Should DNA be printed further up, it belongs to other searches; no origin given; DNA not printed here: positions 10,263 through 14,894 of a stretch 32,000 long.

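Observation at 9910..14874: Translationally coupled trio: small polytopic membrane protein, 1,444-aa orphan envelope protein, 41-aa basic peptide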

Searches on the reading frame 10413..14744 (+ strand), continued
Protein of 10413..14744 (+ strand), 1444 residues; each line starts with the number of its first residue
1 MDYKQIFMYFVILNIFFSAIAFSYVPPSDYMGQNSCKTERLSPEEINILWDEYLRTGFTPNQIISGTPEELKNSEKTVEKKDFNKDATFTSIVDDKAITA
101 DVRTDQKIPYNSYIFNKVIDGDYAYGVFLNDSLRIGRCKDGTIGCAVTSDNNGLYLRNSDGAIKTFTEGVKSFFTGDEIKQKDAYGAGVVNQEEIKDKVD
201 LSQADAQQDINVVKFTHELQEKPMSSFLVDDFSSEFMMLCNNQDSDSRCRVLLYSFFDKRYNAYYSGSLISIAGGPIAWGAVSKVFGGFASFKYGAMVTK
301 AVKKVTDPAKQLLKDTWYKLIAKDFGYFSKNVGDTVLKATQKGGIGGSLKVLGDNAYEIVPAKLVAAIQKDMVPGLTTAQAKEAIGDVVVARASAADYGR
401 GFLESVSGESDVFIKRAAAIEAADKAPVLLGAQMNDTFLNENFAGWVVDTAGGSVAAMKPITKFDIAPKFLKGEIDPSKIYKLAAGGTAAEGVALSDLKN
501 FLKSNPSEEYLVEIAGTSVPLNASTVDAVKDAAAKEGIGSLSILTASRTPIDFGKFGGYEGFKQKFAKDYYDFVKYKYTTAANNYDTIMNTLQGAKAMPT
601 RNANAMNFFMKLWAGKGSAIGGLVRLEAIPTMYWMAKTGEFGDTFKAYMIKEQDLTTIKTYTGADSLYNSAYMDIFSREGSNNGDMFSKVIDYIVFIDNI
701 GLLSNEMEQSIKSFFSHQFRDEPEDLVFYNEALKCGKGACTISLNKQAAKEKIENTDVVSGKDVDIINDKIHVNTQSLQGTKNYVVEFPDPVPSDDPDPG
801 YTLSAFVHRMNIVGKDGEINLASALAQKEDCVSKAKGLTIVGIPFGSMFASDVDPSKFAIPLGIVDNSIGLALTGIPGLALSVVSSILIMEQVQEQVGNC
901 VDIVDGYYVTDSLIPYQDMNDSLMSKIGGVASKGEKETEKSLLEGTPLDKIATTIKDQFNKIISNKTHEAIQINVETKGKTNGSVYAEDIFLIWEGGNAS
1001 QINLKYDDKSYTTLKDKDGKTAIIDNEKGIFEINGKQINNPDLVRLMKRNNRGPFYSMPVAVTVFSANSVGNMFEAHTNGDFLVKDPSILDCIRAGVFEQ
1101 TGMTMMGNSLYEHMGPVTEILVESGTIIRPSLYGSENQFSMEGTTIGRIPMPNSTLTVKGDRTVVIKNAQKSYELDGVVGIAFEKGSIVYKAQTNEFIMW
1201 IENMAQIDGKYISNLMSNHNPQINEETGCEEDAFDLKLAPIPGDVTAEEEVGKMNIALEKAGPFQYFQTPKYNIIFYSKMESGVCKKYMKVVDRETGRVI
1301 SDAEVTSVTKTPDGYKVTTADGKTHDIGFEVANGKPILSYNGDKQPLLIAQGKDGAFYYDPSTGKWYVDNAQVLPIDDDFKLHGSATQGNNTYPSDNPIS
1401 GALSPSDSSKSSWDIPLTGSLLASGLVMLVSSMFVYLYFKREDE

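Call 55: search_protein_families(library=pfam, proteins=[L018:1915-4152:+, L018:4170-4685:+, L018:5275-5805:+, L016:17615-19072:-, L016:15891-16793:-, L016:16803-17651:-, L018:8604-9329:-, L016:19546-22239:-, L018:15013-16518:+, L009:15334-16188:-], max_evalue=0.01)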
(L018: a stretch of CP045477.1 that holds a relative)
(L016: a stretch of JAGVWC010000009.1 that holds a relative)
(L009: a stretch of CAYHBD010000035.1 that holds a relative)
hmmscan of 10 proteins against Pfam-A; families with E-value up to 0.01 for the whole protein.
L018:1915-4152:+ (746 aa): 2 families
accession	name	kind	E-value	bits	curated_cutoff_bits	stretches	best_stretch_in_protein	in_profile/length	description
PF04513.17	Baculo_PEP_C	-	0.0033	17.9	38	0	583-635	84-136/140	Baculovirus polyhedron envelope protein, PEP, C terminus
PF00482.28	T2SSF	-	0.0054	17.1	25.2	1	164-294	5-125/125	Type II secretion system (T2SS), protein F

L018:4170-4685:+ (172 aa): 0 families

L018:5275-5805:+ (177 aa): 0 families

L016:17615-19072:- (485 aa): 2 families
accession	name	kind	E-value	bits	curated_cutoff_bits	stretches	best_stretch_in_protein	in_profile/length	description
PF00437.27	T2SSE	-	3.9e-34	118.3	24.9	1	187-395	82-287/370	Type II/IV secretion system protein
PF17950.7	SpmSyn_N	-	0.0032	18.1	25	1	332-378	11-57/96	S-adenosylmethionine decarboxylase N -terminal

L016:15891-16793:- (300 aa): 1 family
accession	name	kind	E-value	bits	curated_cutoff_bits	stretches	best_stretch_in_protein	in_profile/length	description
PF00482.28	T2SSF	-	1.6e-09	38.2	25.2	1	104-218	12-123/125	Type II secretion system (T2SS), protein F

L016:16803-17651:- (282 aa): 1 family
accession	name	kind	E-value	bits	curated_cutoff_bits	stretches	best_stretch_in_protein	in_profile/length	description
PF00482.28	T2SSF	-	1.3e-07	32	25.2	1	106-230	2-120/125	Type II secretion system (T2SS), protein F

L018:8604-9329:- (241 aa): 0 families

L016:19546-22239:- (897 aa): 6 families
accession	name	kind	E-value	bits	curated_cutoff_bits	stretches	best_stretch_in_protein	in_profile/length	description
PF00122.25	E1-E2_ATPase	-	8.6e-52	175.7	28.1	1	116-308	2-181/181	E1-E2 ATPase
PF00689.26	Cation_ATPase_C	-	3.6e-44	151.1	27.3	1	713-877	1-168/175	Cation transporting ATPase, C-terminus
PF13246.12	Cation_ATPase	-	5.8e-18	65.1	21.7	1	389-470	2-91/91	Cation transport ATPase (P-type)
PF00690.31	Cation_ATPase_N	-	8.8e-18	64.2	20.4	1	11-74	4-68/69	Cation transporter/ATPase, N-terminus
PF00702.32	Hydrolase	-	7.8e-14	52.9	26.4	1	525-642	88-191/191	haloacid dehalogenase-like hydrolase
PF08282.18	Hydrolase_3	-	0.0011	19.2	20.9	0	629-669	210-249/255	haloacid dehalogenase-like hydrolase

L018:15013-16518:+ (502 aa): 3 families
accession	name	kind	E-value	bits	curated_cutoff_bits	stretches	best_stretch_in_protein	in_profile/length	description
PF00152.25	tRNA-synt_2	-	1.1e-85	287.9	25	1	150-483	2-306/308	tRNA synthetases class II (D, K and N)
PF01336.31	tRNA_anti-codon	-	8.4e-17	61.3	27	1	57-131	2-73/75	OB-fold nucleic acid binding domain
PF01409.25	tRNA-synt_2d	-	1.5e-07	31.6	19.8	1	241-314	104-176/246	tRNA synthetases class II core domain (F)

L009:15334-16188:- (284 aa): 0 families

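Call 62: search_solved_structures(query=A7, max_evalue=10, show_alignments=2)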
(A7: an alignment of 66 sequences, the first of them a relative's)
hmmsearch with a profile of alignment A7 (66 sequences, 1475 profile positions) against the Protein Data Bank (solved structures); distinct sequences matched with E-value up to 10: 3.
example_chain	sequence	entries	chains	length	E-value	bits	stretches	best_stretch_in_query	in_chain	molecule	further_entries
5xgv_A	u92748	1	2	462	0.94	10.3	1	1325-1345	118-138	PyrE3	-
5cwj_A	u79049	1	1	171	4.8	7.9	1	323-443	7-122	Designed helical repeat protein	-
9fia_Bk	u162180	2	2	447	8.2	7.1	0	380-662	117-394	Mitochondrial ribosomal protein, mS26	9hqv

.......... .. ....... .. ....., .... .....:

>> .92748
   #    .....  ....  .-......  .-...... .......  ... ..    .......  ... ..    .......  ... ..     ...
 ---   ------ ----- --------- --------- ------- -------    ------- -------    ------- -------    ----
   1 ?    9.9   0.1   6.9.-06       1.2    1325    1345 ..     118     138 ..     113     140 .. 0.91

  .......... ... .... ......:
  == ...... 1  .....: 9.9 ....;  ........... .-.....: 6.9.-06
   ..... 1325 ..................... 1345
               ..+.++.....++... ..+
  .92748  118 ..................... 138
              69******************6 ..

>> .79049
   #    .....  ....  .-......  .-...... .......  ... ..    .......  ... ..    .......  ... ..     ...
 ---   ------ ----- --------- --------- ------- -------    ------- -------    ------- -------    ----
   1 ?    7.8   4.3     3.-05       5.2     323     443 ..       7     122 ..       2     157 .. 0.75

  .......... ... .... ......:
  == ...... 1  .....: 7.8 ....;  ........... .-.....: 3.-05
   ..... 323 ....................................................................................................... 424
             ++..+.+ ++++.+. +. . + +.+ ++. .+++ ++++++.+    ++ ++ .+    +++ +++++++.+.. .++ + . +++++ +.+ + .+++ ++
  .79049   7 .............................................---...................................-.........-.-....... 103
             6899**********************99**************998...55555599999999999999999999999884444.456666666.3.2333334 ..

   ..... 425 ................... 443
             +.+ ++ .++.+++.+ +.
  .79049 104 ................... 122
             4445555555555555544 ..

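Call 76: find_homologous_proteins(query=A8, max_evalue=0.001)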
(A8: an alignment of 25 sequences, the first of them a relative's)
Query A8 (25 sequences) (1438 aa, profile of the alignment): 4 proteins with E <= 0.001 among 8000 candidates.
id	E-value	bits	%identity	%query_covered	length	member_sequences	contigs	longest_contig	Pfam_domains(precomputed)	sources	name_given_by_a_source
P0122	0.0e+0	1326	100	100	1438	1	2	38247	-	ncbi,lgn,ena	-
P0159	0.0e+0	1254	81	99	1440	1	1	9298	-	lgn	-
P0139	0.0e+0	1160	28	66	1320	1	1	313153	-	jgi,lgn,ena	-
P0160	1.8e-241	823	25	84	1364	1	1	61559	-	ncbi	ncbi:MAG: hypothetical protein ABH803_02540 [Candidatus Micrarchaeota archaeon]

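Call 77: find_encoding_contigs(protein=P0139, flank=10000, max_places=1)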
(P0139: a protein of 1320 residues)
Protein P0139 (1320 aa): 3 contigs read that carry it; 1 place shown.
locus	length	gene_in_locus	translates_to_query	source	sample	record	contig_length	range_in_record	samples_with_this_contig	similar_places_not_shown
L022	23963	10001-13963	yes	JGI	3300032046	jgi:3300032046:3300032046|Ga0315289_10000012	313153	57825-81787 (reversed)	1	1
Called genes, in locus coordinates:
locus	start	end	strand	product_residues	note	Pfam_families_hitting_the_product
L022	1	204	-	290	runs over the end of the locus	PF00482:T2SSF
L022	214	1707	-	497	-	PF00437:T2SSE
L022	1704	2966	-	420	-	-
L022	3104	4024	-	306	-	-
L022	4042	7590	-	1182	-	PF13519:VWA_2 (weak)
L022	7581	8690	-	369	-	-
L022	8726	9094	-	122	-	-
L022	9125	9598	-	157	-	-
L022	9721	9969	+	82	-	-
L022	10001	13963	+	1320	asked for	-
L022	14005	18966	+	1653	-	-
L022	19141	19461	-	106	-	-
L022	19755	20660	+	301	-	-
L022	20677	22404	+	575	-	PF10633:NPCBM_assoc (faint)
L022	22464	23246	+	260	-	PF00142:Fer4_NifH (weak), PF01656:CbiA, PF06564:CBP_BcsQ (faint), PF09140:MipZ (faint), PF10609:ParA, PF13614:AAA_31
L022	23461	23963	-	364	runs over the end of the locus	PF02906:Fe_hyd_lg_C, PF02256:Fe_hyd_SSU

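Call 78: find_encoding_contigs(protein=P0160, flank=10000, max_places=1)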
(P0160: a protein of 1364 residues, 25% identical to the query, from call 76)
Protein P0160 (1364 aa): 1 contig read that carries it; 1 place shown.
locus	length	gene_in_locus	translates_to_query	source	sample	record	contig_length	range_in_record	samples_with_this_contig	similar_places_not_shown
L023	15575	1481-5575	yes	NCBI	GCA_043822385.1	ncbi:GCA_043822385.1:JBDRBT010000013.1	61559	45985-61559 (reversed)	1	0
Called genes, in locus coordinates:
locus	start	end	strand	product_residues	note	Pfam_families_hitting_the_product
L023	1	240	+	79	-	?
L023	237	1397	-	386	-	-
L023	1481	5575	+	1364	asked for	-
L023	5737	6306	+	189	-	PF08704:GCD14, PF01135:PCMT, PF13847:Methyltransf_31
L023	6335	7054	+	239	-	PF01464:SLT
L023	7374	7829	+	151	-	PF22811:Zn_ribbon_NrdR, PF03477:ATP-cone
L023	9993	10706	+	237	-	PF13353:Fer4_12, PF04055:Radical_SAM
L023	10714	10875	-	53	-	-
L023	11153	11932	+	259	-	PF01209:Ubie_methyltran, PF13489:Methyltransf_23 (weak), PF01728:FtsJ (weak), PF08241:Methyltransf_11, PF08242:Methyltransf_12 (weak), PF13649:Methyltransf_25, PF13847:Methyltransf_31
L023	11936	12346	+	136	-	PF00293:NUDIX, PF14815:NUDIX_4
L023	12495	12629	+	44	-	PF03604:Zn_ribbon_RPAB4 (weak)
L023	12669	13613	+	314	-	PF00297:Ribosomal_L3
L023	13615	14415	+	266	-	PF00573:Ribosomal_L4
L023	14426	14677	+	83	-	PF00276:Ribosomal_L23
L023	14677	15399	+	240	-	PF03947:Ribosomal_L2_C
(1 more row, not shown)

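Call 79: find_encoding_contigs(protein=P0122, flank=10000, max_places=1)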
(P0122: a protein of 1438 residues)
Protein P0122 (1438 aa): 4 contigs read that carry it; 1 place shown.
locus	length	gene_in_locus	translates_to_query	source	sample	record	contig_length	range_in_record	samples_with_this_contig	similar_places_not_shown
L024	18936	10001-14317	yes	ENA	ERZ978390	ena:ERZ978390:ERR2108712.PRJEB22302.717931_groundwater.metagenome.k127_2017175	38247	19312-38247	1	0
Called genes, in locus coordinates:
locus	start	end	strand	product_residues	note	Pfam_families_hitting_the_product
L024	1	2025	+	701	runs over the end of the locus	-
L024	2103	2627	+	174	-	-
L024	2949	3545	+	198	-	-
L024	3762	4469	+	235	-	-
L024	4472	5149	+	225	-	-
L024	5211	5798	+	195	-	-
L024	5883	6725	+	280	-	-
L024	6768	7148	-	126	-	-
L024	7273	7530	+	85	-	PF24434:DUF7557 (weak)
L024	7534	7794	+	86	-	PF05016:ParE_toxin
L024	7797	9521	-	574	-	-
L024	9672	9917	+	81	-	-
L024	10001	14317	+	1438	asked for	-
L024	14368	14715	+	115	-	-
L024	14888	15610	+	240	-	PF02616:SMC_ScpA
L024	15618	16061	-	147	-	PF00156:Pribosyltran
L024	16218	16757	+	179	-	PF00293:NUDIX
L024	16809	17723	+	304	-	PF02661:Fic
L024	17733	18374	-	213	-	-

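Call 83: search_protein_families(library=pfam, proteins=[L001:135-2516:+, L024:199-2022:+, L022:14005-18963:+, L022:4042-7599:-, L022:1704-2966:-, L009:3634-5913:+, L009:6026-8344:+], max_evalue=0.01)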
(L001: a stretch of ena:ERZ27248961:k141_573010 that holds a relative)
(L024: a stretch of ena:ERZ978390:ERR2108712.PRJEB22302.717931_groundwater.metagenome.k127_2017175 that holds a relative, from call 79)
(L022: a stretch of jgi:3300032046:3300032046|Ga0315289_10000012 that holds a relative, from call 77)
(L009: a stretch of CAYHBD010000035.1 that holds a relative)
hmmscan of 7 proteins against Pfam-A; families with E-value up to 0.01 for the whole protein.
L001:135-2516:+ (794 aa): 1 family
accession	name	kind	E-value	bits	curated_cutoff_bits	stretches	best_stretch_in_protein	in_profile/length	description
PF07705.17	CARDB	-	0.0001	22.9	22.7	1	6-115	1-100/101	CARDB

L024:199-2022:+ (608 aa): 2 families
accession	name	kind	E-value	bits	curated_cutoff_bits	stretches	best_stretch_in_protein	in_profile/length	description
PF00482.28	T2SSF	-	9.3e-05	22.8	25.2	1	63-196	2-125/125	Type II secretion system (T2SS), protein F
PF12644.12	DUF3782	-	0.0089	16.6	24.4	0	109-147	26-64/78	Protein of unknown function (DUF3782)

L022:14005-18963:+ (1653 aa): 0 families

L022:4042-7599:- (1185 aa): 3 families
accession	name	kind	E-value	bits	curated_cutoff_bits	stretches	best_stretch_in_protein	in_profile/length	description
PF13519.12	VWA_2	-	5.9e-07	30.5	27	1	423-533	16-106/107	von Willebrand factor type A domain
PF00092.34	VWA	-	2.7e-05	24.9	23.8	1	406-537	1-117/174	von Willebrand factor type A domain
PF05762.20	VWA_CoxE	-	0.00049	20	26.4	0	466-536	90-162/222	VWA domain containing CoxE-like protein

L022:1704-2966:- (420 aa): 0 families

L009:3634-5913:+ (760 aa): 1 family
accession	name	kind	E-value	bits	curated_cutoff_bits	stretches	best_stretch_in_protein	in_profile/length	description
PF00437.27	T2SSE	-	8e-17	61.4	24.9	1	403-609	91-278/370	Type II/IV secretion system protein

L009:6026-8344:+ (773 aa): 1 family
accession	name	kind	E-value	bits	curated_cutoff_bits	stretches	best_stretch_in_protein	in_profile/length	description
PF00482.28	T2SSF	-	0.00024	21.5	25.2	1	186-308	13-125/125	Type II secretion system (T2SS), protein F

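Call 86: find_related_loci(query=A7, collection=viral_contigs, flank=5000)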
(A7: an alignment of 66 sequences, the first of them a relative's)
Query A7 (1444 aa) in viral_contigs; peptide patterns used: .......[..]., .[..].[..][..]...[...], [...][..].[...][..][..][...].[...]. (x = any residue, [..] = any of these).
335 stretches matched a pattern, but none encodes a relative of the query by tblastn (E <= 1e-3).
